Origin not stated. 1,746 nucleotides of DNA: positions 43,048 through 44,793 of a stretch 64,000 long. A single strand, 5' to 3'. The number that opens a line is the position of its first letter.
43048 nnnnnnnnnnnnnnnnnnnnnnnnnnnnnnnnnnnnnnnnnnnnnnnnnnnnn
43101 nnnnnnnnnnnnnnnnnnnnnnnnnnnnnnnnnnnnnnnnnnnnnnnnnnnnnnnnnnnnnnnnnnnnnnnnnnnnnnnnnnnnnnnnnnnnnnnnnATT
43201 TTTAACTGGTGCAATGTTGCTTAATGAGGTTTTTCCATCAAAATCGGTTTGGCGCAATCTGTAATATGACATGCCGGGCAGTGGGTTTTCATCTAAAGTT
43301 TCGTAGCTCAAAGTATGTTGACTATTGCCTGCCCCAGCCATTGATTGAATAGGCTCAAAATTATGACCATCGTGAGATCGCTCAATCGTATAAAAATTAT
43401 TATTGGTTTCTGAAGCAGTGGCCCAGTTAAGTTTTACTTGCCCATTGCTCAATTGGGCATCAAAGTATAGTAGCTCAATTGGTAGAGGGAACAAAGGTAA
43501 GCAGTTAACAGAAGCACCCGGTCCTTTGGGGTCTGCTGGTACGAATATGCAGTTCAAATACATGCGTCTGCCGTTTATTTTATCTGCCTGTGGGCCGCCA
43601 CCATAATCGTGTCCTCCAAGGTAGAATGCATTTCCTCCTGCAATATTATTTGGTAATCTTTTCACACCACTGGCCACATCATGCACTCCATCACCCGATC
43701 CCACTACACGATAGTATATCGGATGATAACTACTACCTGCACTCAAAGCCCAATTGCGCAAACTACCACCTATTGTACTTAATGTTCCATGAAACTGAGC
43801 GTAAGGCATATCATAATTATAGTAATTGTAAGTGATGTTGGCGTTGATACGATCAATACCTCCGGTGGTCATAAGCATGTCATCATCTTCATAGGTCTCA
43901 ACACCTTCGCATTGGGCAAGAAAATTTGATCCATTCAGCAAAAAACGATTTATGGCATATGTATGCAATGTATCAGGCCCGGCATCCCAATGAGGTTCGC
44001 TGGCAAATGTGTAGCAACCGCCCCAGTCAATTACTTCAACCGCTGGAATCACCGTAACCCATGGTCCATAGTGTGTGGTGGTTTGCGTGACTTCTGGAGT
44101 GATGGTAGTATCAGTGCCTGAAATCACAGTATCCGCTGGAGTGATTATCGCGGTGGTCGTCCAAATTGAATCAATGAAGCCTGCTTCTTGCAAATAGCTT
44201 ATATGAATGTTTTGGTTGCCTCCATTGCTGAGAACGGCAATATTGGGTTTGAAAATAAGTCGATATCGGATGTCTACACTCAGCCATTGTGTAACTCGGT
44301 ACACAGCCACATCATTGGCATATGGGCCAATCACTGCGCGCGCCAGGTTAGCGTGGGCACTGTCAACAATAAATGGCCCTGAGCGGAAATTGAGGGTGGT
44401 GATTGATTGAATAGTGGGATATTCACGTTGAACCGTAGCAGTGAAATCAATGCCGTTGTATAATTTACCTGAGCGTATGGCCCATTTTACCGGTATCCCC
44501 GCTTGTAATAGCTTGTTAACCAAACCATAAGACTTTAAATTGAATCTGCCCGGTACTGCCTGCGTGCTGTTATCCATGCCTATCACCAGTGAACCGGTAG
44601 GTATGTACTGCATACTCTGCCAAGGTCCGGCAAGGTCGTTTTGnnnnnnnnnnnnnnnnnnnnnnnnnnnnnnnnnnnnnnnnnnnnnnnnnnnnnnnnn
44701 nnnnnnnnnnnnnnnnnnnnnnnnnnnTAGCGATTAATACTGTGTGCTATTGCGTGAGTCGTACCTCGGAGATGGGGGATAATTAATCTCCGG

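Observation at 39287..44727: About 5.4 kb block of T9SS cargo genes plus a small OMP, with a shared paralogous internal module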

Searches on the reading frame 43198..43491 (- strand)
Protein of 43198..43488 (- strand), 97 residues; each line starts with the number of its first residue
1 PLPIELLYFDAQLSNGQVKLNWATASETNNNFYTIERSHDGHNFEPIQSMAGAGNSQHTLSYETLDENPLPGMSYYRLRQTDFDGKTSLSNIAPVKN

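Call 6: search_protein_families(library=pfam, proteins=[window:43198-43488:-], max_evalue=10)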
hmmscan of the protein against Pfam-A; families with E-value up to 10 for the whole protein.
seq(97 aa): 5 families
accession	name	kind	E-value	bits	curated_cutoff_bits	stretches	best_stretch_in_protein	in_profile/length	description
PF14292.12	SusE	-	0.024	15.2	25.2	1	13-66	30-85/106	SusE outer membrane protein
PF00754.31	F5_F8_type_C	-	0.033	14.8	28.2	1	17-72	49-105/127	F5/8 type C domain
PF19847.4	DUF6322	-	0.059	14.3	30.6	1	14-60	38-81/100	Family of unknown function (DUF6322)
PF22633.2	F5_F8_type_C_2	-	0.092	13.8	27.8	1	16-59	33-78/91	NedA-like, galactose-binding domain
PF08481.16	GBS_Bsp-like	-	0.13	12.6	31.6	1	14-45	36-67/92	GBS Bsp-like repeat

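Call 25: search_solved_structures(query=A4, max_evalue=10, show_alignments=2)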
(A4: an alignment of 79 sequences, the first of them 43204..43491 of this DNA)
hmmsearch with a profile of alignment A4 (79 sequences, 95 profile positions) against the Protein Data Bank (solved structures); distinct sequences matched with E-value up to 10: 2.
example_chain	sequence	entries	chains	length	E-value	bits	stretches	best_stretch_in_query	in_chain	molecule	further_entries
5z06_A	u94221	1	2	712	0.027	17.9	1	11-54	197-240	BDI_3064 protein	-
4dqa_A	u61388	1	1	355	0.21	15.1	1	24-73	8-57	uncharacterized protein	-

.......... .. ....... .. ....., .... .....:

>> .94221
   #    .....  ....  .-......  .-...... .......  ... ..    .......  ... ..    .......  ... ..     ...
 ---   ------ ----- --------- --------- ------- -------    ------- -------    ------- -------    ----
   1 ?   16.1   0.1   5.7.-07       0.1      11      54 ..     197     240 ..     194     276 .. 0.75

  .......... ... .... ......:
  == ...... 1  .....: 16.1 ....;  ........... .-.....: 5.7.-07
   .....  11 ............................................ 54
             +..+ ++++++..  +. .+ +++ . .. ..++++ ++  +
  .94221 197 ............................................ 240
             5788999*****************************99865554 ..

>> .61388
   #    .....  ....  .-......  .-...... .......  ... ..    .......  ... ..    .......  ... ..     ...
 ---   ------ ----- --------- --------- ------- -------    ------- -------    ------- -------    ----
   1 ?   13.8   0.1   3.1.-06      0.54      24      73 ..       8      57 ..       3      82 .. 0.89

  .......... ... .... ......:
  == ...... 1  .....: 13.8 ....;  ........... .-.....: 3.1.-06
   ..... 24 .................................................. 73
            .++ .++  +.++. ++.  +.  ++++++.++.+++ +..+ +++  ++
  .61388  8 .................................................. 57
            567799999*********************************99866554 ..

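Call 34: search_protein_representatives(alignment_id=A4)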
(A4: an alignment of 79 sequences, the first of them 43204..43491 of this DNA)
Query: 79 sequences, 95 profile positions. Proteins with E-value up to 0.001 (for the whole library): 135088; up to 1e-10: 100461; up to 1e-30: 525. The best 150 are listed.
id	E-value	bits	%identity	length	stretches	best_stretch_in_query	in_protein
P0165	3.1e-152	511.4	-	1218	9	3-92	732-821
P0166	8.6e-149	500.4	-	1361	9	4-93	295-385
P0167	2.4e-137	463.7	-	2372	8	5-92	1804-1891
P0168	2.8e-133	450.7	-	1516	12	11-94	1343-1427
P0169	1.9e-125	425.6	-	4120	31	3-93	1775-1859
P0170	1.4e-124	422.8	-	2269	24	14-93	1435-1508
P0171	1.0e-116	397.6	-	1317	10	6-93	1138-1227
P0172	9.5e-109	372.0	-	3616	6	6-94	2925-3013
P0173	2.1e-105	361.3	-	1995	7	5-94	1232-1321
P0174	1.8e-102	351.9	-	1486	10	7-89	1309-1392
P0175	1.1e-101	349.4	-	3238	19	11-93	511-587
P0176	1.3e-96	333.2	-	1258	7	3-94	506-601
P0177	7.0e-95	327.6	-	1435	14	12-93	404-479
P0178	8.8e-95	327.3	-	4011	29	8-93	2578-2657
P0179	9.3e-94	324.0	-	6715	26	11-94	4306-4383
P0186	8.8e-82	285.6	-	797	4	2-94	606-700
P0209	1.1e-63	227.6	-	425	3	2-94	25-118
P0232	3.1e-54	197.3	-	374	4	3-94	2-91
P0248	6.4e-51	186.7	-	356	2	5-93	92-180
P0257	3.1e-49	181.3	-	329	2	1-94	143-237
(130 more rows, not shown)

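Call 35: search_protein_families(library=pfam, proteins=[P0165, P0166, P0186, P0209, P0232, P0248, P0257], max_evalue=0.01)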
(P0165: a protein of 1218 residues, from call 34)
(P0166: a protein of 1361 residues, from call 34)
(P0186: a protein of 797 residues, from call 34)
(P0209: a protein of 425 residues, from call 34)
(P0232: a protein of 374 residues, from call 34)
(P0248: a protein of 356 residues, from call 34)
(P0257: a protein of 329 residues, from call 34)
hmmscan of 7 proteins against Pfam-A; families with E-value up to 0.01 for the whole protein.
P0165 (1218 aa): 4 families
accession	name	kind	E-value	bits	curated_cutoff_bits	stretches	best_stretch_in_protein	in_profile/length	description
PF13472.12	Lipase_GDSL_2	-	2.8e-12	47.9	32.9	1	33-220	2-178/178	GDSL-like Lipase/Acylhydrolase family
PF00657.28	Lipase_GDSL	-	1.6e-08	35.4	23.6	1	31-224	2-207/208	GDSL-like Lipase/Acylhydrolase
PF18962.6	Por_Secre_tail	-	2.9e-08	34.3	27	1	1151-1212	3-68/75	Secretion system C-terminal sorting domain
PF13585.12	CHU_C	-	0.005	17.4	27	1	1149-1208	7-72/86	CHU_C Type IX secretion signal domain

P0166 (1361 aa): 3 families
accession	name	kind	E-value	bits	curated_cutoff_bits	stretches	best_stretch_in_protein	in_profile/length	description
PF18962.6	Por_Secre_tail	-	7.9e-06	26.5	27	1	1283-1346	2-66/75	Secretion system C-terminal sorting domain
PF12621.13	PHM7_ext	-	0.00049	20.6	22.1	0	411-437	43-69/92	Extracellular tail, of 10TM putative phosphate transporter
PF23457.1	LysM2_NFP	-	0.0065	17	36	0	229-246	26-43/56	NFP LysM2 domain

P0186 (797 aa): 1 family
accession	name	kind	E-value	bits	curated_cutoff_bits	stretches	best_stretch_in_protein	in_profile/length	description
PF18962.6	Por_Secre_tail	-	3.4e-07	30.9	27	1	722-792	3-71/75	Secretion system C-terminal sorting domain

P0209 (425 aa): 4 families
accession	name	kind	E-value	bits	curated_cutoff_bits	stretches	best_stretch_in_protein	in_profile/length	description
PF18962.6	Por_Secre_tail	-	3.5e-07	30.9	27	1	341-420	2-72/75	Secretion system C-terminal sorting domain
PF22633.2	F5_F8_type_C_2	-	6e-07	30.4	27.8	1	133-184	27-77/91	NedA-like, galactose-binding domain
PF13163.11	DUF3999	-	0.00023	20.9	30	0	135-170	124-159/424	Protein of unknown function (DUF3999)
PF13860.13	FlgD_ig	-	0.0037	17.7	27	0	365-406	23-69/79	FlgD Ig-like domain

P0232 (374 aa): 3 families
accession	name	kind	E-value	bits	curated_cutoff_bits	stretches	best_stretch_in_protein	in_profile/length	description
PF18662.7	HTH_56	-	0.001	19.5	26.2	0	141-177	72-108/111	Cch helix turn helix domain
PF17048.11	Ceramidse_alk_C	-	0.0015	18.8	30.5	0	89-125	96-132/169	Neutral/alkaline non-lysosomal ceramidase, C-terminal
PF04797.18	Herpes_ORF11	-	0.0015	17.9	27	0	258-305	50-97/375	Herpesvirus dUTPase protein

P0248 (356 aa): 2 families
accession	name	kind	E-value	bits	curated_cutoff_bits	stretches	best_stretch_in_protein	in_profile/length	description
PF16475.10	DUF5052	-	0.00018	21.6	29.4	1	5-53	6-54/199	Domain of unknown function (DUF5052)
PF22633.2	F5_F8_type_C_2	-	0.00059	20.8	27.8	0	104-148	33-77/91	NedA-like, galactose-binding domain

P0257 (329 aa): 1 family
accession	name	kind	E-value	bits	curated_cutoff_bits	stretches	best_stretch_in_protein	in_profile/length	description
PF18962.6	Por_Secre_tail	-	5.6e-12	46.2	27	1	251-327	1-75/75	Secretion system C-terminal sorting domain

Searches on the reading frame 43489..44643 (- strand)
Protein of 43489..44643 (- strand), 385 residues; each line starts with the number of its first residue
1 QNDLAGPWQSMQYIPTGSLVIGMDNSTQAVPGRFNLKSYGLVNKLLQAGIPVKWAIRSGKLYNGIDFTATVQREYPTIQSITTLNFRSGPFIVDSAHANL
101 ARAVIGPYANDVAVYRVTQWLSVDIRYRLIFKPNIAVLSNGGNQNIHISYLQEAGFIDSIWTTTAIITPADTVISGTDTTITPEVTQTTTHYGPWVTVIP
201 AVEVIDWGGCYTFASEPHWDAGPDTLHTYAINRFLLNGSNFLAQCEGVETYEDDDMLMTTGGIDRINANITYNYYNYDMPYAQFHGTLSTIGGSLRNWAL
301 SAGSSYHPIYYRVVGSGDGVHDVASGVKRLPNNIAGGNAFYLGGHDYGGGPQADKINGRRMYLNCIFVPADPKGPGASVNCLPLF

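Call 6: search_protein_families(library=pfam, proteins=[window:43489-44643:-], max_evalue=10)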
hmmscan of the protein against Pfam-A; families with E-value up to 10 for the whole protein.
seq(385 aa): 1 family
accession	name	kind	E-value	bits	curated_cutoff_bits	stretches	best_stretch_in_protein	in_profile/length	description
PF14481.13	Fimbrial_PilY2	-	0.0056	16.7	25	1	36-84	25-70/75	Type 4 fimbrial biogenesis protein PilY2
